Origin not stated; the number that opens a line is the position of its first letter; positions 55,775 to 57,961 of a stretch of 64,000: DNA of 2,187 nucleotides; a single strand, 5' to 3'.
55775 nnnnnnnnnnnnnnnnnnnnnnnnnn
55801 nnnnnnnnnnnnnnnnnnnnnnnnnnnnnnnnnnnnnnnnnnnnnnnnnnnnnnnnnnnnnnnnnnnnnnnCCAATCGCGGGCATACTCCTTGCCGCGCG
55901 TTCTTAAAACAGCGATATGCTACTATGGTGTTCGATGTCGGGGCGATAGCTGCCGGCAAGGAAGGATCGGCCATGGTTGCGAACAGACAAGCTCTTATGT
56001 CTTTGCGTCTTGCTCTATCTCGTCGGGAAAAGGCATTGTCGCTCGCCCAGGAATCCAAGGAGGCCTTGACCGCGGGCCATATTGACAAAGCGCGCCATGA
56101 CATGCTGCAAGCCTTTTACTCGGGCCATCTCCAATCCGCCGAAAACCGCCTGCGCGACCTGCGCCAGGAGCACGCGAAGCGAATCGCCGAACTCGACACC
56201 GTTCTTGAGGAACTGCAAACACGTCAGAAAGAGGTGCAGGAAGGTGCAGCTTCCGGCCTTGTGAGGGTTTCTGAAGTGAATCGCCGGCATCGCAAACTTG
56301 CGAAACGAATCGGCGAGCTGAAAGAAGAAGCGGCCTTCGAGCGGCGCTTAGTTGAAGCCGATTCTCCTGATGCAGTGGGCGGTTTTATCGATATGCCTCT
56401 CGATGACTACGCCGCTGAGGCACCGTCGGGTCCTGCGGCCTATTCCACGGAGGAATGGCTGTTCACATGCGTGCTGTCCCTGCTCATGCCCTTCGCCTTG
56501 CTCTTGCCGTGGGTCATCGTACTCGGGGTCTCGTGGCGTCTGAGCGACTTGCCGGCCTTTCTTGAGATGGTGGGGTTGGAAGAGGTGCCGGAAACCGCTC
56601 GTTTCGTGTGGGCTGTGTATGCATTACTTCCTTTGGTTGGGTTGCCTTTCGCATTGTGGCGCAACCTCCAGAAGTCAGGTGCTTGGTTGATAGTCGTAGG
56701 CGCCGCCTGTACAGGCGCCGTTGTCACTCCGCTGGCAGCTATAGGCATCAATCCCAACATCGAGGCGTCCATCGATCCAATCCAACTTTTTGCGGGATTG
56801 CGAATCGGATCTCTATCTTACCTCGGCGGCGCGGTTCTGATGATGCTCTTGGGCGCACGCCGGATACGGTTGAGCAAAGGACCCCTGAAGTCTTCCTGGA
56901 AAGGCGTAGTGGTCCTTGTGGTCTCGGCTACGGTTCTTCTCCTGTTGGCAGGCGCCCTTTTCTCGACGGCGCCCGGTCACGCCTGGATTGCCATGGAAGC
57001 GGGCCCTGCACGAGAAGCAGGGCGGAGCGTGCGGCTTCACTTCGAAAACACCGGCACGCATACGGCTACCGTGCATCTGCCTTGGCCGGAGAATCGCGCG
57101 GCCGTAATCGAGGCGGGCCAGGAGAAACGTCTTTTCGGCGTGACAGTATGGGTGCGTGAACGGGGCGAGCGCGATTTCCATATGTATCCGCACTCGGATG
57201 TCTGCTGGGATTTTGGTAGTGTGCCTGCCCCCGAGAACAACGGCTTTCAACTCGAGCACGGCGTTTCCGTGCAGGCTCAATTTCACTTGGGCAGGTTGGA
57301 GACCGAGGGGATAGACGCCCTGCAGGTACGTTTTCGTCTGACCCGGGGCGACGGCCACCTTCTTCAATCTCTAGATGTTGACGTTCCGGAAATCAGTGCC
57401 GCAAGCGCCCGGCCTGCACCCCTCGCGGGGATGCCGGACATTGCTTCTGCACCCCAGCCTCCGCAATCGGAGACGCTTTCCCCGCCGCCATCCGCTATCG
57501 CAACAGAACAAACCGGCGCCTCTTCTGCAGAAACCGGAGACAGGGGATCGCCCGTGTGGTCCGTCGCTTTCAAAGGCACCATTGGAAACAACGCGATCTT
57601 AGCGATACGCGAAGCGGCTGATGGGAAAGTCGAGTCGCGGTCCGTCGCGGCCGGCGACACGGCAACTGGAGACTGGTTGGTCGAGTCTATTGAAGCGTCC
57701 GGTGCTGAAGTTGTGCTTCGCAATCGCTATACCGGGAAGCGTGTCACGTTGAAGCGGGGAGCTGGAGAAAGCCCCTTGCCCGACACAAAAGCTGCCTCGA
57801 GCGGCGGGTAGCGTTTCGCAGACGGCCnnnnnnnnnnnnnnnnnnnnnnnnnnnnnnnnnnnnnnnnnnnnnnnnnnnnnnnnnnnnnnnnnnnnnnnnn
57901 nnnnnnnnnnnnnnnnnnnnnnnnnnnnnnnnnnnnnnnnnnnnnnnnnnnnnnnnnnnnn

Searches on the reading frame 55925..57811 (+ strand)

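Call 3: search_protein_families(library=pfam, proteins=[window:55925-57811:+], max_evalue=1)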
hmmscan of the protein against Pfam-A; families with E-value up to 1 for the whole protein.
window:55925-57811:+ (628 aa): 5 families
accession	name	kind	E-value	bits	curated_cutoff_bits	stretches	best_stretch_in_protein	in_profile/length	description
PF05622.17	HOOK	-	0.05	12.8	35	1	31-144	265-374/514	HOOK protein coiled-coil region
PF07889.17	DUF1664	-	0.071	13.6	34.6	1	66-134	47-115/124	Protein of unknown function (DUF1664)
PF05549.16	Allexi_40kDa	-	0.17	11.9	26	1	40-137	46-142/271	Allexivirus 40kDa protein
PF05667.16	CCDC22_CC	-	0.34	10.4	39.2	1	33-144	177-271/477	CCDC22 protein coiled-coil region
PF10241.14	KxDL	-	0.86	10.4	27.2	0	61-105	17-61/86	Uncharacterized conserved protein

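Call 4: search_protein_families(library=ncbifam, proteins=[window:55925-57811:+], max_evalue=1)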
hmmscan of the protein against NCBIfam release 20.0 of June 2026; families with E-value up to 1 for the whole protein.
window:55925-57811:+ (628 aa): 3 families
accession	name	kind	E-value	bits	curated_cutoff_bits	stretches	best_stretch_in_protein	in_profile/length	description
NF007833.0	PRK10545.1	equivalog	0.041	13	367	1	10-83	91-163/289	excinuclease Cho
NF045487.1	ASRP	equivalog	0.089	11.4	300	1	69-135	199-377/593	archaea-specific SMC-related protein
TIGR02203.1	MsbA_lipidA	equivalog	0.11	10.9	602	1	69-130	172-235/572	lipid A export permease/ATP-binding protein MsbA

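Call 85: search_protein_families(library=padloc, proteins=[window:55925-57811:+], max_evalue=0.1)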
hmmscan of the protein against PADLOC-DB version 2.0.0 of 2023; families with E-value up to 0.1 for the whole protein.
window:55925-57811:+ (628 aa): 0 families
